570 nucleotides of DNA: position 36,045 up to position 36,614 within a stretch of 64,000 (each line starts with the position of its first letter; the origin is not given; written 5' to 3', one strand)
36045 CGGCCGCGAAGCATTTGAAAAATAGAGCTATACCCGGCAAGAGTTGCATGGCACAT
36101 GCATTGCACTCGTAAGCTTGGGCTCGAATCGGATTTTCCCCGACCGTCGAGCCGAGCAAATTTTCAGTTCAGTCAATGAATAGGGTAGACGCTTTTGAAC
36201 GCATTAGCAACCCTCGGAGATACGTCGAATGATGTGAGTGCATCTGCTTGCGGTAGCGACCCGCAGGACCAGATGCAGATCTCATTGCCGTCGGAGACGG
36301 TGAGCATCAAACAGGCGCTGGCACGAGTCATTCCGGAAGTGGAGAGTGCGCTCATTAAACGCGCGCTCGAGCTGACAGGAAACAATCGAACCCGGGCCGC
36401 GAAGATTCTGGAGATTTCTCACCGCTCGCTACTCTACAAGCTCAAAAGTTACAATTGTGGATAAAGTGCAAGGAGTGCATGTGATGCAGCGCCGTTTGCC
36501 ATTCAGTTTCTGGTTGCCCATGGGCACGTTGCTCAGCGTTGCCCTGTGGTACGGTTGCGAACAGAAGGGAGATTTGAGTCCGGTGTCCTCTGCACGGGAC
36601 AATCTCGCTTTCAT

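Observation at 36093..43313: Sigma-54-driven Fis-like gene, 2031-aa Ig-repeat lipoprotein and OM barrel embedded between pilA and the minor pilins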

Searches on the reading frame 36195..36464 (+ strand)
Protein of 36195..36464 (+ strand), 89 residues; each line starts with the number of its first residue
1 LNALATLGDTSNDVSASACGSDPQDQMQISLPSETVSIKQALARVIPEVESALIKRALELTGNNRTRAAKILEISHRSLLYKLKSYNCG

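Call 4: search_protein_families(library=pfam, proteins=[window:36195-36464:+], max_evalue=0.01)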
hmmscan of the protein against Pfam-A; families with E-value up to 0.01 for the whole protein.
window:36195-36464:+ (89 aa): 1 family
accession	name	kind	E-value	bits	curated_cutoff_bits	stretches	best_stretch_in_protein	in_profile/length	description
PF02954.25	HTH_8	-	1.1e-12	47.8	22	1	46-86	2-42/42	Bacterial regulatory protein, Fis family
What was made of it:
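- Checked: ORF 36195-36464 matches HTH_8 at 1.1e-12 (call 4).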

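Call 50: search_protein_families(library=ncbifam, proteins=[window:36195-36464:+], max_evalue=0.01)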
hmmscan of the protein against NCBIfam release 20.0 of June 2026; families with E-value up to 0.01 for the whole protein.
window:36195-36464:+ (89 aa): 10 families
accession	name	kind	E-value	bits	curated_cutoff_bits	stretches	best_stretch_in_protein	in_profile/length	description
NF041552.1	TF_PrdR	equivalog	1.3e-08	33.7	795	1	39-87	529-577/577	sigma-54 dependent transcriptional regulator PrdR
NF008469.0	PRK11361.1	equivalog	1.9e-08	33.5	714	1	38-87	406-455/461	acetoacetate metabolism transcriptional regulator AtoC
TIGR02040.1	PpsR-CrtJ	equivalog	3.2e-08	33.1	275.4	1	38-87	392-441/442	transcriptional regulator PpsR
NF050807.1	TransRegFlbDCaul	equivalog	1.2e-07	30.9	750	1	24-87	376-439/454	sigma-54-dependent transcriptional regulator FlbD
NF001659.0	PRK00430.1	equivalog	1e-05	26.2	99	1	44-87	53-96/98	DNA-binding transcriptional regulator Fis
NF007689.0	PRK10365.1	equivalog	0.0004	19.3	760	1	44-83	400-439/441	sigma-54-dependent response regulator transcription factor ZraR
TIGR01818.1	ntrC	equivalog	0.00098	18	558.6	1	23-84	399-461/463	nitrogen regulation protein NR(I)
TIGR02974.1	phageshock_pspF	equivalog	0.0014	17.9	443.55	1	25-86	275-336/336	phage shock protein operon transcriptional activator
TIGR01817.1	nifA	equivalog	0.0064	15.3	528.85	1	47-87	488-528/534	nif-specific transcriptional activator NifA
TIGR02498.1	type_III_ssaH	equivalog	0.0075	16.5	56.15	0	30-76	20-67/79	EscG/YscG/SsaH family type III secretion system needle protein co-chaperone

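Call 67: find_homologous_proteins(query=window:36195-36461:+, max_evalue=0.000001)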
Query window:36195-36461:+ (89 aa): 7 proteins with E <= 0.000001 among 10 candidates.
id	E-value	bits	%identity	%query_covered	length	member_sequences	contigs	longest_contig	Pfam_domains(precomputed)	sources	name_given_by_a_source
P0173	2.1e-48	179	99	100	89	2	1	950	PF02954.26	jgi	-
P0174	3.3e-30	121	100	71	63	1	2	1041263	PF02954.26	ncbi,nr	ncbi:MAG: hypothetical protein IPK53_06685 [bacterium]|nr:hypothetical protein [bacterium] MBK812863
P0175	4.8e-28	114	68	100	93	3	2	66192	PF02954.26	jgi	-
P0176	2.1e-22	96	62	92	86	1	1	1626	PF02954.26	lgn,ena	-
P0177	4.0e-22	95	68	81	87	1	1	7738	PF02954.26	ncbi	-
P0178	4.5e-22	95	76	71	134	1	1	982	PF25601.2,PF02954.26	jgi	jgi:two-component system response regulator AtoC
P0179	4.0e-15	73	60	71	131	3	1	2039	PF25601.2,PF02954.26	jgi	jgi:two-component system response regulator AtoC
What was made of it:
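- Checked: NCBI's own gene call starts at ATG 36273 and gives 63 aa (P0174, call 67).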
